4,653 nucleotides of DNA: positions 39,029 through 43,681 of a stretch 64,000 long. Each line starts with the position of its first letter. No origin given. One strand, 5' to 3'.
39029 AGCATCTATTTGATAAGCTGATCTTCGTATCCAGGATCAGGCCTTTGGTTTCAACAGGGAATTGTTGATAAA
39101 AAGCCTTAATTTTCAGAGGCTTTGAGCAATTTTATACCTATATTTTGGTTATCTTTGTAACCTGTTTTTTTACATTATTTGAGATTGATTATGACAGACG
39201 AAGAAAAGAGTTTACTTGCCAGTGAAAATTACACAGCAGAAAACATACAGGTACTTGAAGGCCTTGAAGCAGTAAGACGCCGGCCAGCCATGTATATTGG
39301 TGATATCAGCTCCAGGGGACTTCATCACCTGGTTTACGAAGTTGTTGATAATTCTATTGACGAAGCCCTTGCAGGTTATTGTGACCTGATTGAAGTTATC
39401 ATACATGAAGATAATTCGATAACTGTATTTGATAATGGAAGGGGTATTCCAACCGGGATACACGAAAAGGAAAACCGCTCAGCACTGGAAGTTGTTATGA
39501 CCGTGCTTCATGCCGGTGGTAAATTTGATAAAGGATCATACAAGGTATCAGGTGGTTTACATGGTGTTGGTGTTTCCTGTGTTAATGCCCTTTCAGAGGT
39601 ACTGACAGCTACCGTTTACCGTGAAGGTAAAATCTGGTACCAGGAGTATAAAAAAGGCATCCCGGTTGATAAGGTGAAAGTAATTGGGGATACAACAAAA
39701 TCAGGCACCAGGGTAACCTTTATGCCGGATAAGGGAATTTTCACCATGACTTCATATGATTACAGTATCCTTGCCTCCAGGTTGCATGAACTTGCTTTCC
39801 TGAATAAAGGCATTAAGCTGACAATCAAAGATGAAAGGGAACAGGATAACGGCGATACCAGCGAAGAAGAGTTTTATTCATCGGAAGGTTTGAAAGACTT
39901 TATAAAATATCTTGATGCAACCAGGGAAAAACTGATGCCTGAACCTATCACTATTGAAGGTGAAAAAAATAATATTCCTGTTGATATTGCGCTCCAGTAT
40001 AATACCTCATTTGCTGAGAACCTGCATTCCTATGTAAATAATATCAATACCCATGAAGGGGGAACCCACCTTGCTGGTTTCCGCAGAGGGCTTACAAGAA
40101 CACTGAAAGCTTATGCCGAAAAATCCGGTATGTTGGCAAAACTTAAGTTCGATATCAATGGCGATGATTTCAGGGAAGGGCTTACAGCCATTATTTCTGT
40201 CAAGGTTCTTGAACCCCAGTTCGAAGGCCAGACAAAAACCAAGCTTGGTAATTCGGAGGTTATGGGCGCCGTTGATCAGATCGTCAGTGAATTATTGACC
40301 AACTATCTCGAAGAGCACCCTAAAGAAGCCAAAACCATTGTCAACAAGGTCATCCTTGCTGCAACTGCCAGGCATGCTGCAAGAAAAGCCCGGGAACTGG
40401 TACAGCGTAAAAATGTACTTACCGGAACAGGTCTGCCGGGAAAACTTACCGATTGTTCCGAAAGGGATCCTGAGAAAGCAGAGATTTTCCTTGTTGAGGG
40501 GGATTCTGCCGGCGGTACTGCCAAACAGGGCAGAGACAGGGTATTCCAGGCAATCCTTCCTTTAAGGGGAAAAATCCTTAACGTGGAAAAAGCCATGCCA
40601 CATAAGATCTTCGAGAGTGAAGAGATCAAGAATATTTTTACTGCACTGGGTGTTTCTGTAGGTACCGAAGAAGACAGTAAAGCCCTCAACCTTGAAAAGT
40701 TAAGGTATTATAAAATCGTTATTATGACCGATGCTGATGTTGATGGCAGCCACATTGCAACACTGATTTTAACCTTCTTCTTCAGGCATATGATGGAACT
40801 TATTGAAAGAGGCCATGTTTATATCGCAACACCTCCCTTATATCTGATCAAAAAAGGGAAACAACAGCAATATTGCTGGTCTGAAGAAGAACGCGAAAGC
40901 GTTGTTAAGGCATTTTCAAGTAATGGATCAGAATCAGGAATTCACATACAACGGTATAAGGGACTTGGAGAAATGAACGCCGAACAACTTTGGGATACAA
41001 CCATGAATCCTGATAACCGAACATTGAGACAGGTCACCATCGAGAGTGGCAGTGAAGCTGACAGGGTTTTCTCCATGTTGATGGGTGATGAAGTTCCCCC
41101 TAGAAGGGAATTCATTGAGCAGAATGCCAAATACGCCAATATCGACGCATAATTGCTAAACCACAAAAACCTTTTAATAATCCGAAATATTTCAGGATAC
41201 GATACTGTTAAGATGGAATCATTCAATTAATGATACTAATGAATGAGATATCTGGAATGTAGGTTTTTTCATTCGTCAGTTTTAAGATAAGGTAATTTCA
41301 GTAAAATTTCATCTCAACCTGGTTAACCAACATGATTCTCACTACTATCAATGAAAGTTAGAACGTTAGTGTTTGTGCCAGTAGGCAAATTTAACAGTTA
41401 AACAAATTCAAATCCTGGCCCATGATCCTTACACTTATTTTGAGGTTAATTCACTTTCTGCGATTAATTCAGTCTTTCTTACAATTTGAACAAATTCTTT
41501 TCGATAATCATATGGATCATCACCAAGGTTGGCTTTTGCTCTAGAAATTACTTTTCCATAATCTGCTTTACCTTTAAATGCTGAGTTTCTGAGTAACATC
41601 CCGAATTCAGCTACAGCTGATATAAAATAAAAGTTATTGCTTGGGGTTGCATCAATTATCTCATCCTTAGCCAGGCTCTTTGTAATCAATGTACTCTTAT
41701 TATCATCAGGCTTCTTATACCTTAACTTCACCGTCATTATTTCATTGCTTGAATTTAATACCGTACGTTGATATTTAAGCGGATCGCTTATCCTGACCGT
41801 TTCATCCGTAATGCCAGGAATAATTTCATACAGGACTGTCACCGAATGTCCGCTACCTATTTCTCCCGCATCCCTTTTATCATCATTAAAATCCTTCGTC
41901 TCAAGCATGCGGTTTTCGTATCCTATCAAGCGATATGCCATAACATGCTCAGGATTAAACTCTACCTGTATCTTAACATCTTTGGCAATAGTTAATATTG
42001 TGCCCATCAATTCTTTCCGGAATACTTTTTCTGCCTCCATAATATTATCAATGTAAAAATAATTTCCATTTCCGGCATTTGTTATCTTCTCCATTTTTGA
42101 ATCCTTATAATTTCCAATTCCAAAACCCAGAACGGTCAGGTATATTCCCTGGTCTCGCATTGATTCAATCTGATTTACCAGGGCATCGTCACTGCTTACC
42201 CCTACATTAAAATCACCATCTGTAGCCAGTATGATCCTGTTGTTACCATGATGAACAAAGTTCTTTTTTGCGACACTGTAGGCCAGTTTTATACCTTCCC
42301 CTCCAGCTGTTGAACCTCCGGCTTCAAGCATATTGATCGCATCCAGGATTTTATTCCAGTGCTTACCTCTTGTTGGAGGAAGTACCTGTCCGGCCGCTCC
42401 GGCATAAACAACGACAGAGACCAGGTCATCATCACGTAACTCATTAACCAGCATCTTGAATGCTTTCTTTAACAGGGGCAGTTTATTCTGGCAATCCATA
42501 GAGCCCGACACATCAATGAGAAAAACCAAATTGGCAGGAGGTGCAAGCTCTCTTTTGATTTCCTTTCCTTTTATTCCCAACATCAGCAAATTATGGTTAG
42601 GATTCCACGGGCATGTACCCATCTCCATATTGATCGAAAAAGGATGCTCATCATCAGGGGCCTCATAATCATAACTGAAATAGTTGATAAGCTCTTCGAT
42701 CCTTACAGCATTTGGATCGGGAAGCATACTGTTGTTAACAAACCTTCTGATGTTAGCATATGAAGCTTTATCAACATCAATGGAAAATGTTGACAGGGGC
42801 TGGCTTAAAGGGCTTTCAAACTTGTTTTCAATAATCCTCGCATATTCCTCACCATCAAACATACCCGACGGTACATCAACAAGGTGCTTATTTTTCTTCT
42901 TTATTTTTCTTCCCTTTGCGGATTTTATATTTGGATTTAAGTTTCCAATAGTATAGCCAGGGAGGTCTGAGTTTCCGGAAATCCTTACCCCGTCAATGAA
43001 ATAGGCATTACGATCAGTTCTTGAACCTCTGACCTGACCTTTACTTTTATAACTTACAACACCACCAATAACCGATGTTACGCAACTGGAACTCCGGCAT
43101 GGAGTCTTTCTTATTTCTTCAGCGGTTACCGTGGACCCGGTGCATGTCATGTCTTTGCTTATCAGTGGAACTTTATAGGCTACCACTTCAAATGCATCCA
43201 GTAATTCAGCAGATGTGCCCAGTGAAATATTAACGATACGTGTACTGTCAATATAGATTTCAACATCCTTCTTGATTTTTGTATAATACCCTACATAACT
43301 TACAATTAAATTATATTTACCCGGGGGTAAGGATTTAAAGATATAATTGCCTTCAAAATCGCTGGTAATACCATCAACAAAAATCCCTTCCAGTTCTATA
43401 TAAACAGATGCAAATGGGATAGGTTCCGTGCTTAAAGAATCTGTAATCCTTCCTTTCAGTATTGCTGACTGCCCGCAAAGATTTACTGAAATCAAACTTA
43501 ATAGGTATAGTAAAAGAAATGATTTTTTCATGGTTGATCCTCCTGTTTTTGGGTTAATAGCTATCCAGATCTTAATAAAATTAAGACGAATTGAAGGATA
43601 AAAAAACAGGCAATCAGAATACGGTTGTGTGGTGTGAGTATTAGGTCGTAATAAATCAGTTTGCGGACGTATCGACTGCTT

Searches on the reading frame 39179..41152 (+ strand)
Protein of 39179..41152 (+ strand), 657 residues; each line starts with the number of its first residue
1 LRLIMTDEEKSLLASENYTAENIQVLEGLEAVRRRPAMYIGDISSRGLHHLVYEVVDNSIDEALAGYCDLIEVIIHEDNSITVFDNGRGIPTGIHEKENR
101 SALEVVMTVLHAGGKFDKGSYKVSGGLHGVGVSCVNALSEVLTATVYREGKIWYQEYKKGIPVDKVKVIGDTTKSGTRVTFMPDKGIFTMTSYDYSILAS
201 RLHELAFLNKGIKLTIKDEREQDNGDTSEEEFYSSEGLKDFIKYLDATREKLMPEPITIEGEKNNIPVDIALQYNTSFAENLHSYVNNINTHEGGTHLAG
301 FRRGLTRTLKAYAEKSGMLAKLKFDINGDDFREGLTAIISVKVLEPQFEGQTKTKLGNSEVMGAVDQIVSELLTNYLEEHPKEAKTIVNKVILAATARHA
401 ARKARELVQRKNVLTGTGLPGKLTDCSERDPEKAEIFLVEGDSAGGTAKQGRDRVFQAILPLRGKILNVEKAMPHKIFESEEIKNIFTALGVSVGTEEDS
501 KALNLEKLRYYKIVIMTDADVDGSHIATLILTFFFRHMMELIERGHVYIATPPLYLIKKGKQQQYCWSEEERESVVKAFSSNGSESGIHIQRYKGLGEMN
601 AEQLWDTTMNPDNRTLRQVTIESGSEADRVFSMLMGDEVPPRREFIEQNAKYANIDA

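Call 24: search_protein_families(library=ncbifam, proteins=[window:39179-41152:+], max_evalue=0.00001)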
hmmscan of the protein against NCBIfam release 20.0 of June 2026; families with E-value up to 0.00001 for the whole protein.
window:39179-41152:+ (657 aa): 5 families
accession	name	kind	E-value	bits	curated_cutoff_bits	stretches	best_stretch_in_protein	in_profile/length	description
NF011501.0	PRK14939.1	subfamily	0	1021.8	796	2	14-575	6-559/803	DNA gyrase subunit B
NF004189.0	PRK05644.1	subfamily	2.9e-302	1003.8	740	1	14-656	6-640/641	DNA gyrase subunit B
TIGR01059.1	gyrB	equivalog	1.5e-291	968.5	882.4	1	18-653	1-634/639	DNA topoisomerase (ATP-hydrolyzing) subunit B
TIGR01058.1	parE_Gpos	equivalog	5.4e-236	784.9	899.95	1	15-655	2-632/637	DNA topoisomerase IV subunit B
TIGR01055.1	parE_Gneg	equivalog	4.8e-184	613.3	723.35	1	16-648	2-620/625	DNA topoisomerase IV subunit B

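Call 41: find_related_loci(query=window:39179-41149:+, collection=genome_contigs, flank=2000)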
Query window:39179-41149:+ (657 aa) in genome_contigs; peptide patterns used: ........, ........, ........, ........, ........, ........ (x = any residue, [..] = any of these).
600 stretches matched a pattern (row limit reached: there are more); 585 encode a relative of the query (tblastn E <= 1e-3); the best 80 are kept; 80 distinct loci.
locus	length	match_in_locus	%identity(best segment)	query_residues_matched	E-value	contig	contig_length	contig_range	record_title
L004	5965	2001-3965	86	3-657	0e+0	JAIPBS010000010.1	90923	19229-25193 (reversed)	MAG: Bacteroidales bacterium isolate Tobar14m-G11 Tobar14m-C131, whole genome shotgun sequence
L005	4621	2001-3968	84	3-657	0e+0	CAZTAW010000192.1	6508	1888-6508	MAG TPA_asm: uncultured Bacteroidales bacterium isolate SRP141376_co2_262 genome assembly, contig: NODE_20327_length_650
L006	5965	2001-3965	84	4-657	0e+0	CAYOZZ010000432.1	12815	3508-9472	MAG TPA_asm: uncultured Bacteroidales bacterium isolate binchicken_co219_44 genome assembly, contig: k141_326192, whole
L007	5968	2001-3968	80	3-657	0e+0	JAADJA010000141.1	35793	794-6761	MAG: Chlorobiota bacterium isolate M_MetaBat.92 contig-127_3630, whole genome shotgun sequence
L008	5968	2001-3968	80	3-657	0e+0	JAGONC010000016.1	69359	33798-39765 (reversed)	MAG: Lentimicrobiaceae bacterium isolate Go_SlDig_bin_446 Go_SlDig_934_length_69359_cov_6.829371, whole genome shotgun s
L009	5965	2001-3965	80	3-657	0e+0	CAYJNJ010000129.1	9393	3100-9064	MAG TPA_asm: uncultured Bacteroidales bacterium isolate ERP124720_co1_67 genome assembly, contig: NODE_8388_length_9393_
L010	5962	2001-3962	78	3-657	0e+0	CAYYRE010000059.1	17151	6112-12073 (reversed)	MAG TPA_asm: uncultured Lentimicrobiaceae bacterium isolate SRP163575_co1_267 genome assembly, contig: NODE_7118_length_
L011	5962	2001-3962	79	5-656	0e+0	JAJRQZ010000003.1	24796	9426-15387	MAG: Bacteroidetes bacterium isolate Dive100_bin2.33 k141_20155, whole genome shotgun sequence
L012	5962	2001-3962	79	3-656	0e+0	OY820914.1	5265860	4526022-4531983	MAG: Bacteroidales bacterium isolate 29af8000-aa9b-4969-9261-ea2c593eb5de genome assembly, chromosome: 1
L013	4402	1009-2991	78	2-656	0e+0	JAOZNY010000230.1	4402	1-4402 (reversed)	MAG: Bacteroidales bacterium isolate GMC4.concoct.290_sub GMC4_41430_length_4402_cov_21.775017, whole genome shotgun seq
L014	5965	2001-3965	79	3-657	0e+0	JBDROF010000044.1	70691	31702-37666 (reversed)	MAG: Bacteroidota bacterium isolate MEGAHIT-group-1.940 k141_3778340, whole genome shotgun sequence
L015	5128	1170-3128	78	4-657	0e+0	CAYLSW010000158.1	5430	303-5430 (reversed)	MAG TPA_asm: uncultured Lentimicrobiaceae bacterium isolate SRP128015_co4_24 genome assembly, contig: NODE_4033_length_5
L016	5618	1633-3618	78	3-656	0e+0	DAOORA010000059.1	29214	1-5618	MAG TPA_asm: Bacteroidales bacterium isolate AMR_MDS_2557 NODE_1855_length_29214_cov_24.380980, whole genome shotgun seq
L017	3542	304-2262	79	3-656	0e+0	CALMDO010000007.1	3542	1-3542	MAG TPA_asm: uncultured Bacteroidetes bacterium isolate SRR8868559_bin.49_CONCOCT_v1.1_MAG genome assembly, contig: ERZ1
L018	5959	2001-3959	78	4-657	0e+0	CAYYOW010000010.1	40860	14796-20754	MAG TPA_asm: uncultured Lentimicrobiaceae bacterium isolate SRP128015_co1_94 genome assembly, contig: NODE_883_length_40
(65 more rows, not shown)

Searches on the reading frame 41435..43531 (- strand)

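Call 24: search_protein_families(library=ncbifam, proteins=[window:41435-43531:-], max_evalue=0.00001)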
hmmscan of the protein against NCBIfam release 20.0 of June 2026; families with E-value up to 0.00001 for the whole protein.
window:41435-43531:- (698 aa): 5 families
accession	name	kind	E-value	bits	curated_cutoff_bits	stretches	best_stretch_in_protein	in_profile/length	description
TIGR02442.1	Cob-chelat-sub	hypoth_equivalog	5.9e-10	38.2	779.45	1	333-495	473-641/641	putative cobaltochelatase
TIGR03788.1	marine_srt_targ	equivalog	8.6e-10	37.7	551.65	1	329-524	268-458/629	marine proteobacterial sortase target protein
TIGR02031.1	BchD-ChlD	equivalog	4.1e-08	32.4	499.55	1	334-447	425-538/608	magnesium chelatase ATPase subunit D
NF010238.0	PRK13685.1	subfamily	7.2e-07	28.6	432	1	333-472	97-246/335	hypothetical protein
NF009943.0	PRK13406.1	equivalog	5.5e-06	25.2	571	1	335-445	404-513/585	magnesium chelatase subunit D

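Call 32: search_protein_families(library=pfam, proteins=[window:41435-43531:-], max_evalue=0.001)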
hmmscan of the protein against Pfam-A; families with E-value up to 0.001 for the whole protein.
window:41435-43531:- (698 aa): 7 families
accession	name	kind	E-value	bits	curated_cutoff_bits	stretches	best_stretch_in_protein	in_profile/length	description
PF12034.13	YfbK_C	-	3.8e-68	229.7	25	1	510-688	1-182/184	Uncharacterized protein YfbK, C-terminal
PF12450.13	vWF_A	-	2.4e-39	133.6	25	1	226-316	3-93/94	von Willebrand factor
PF00092.34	VWA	-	1.4e-17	64.9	23.8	1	334-504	1-172/174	von Willebrand factor type A domain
PF13620.12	CarboxypepD_reg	-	7.2e-16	58.8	32.3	1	25-104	2-81/82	Carboxypeptidase regulatory-like domain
PF13519.12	VWA_2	-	1.4e-14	55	27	1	335-439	1-106/107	von Willebrand factor type A domain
PF13715.12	CarbopepD_reg_2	-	2.8e-14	53.3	32.2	1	25-114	1-86/88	CarboxypepD_reg-like domain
PF13768.12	VWA_3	-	4.9e-07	30.3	27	1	334-491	2-153/155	von Willebrand factor type A domain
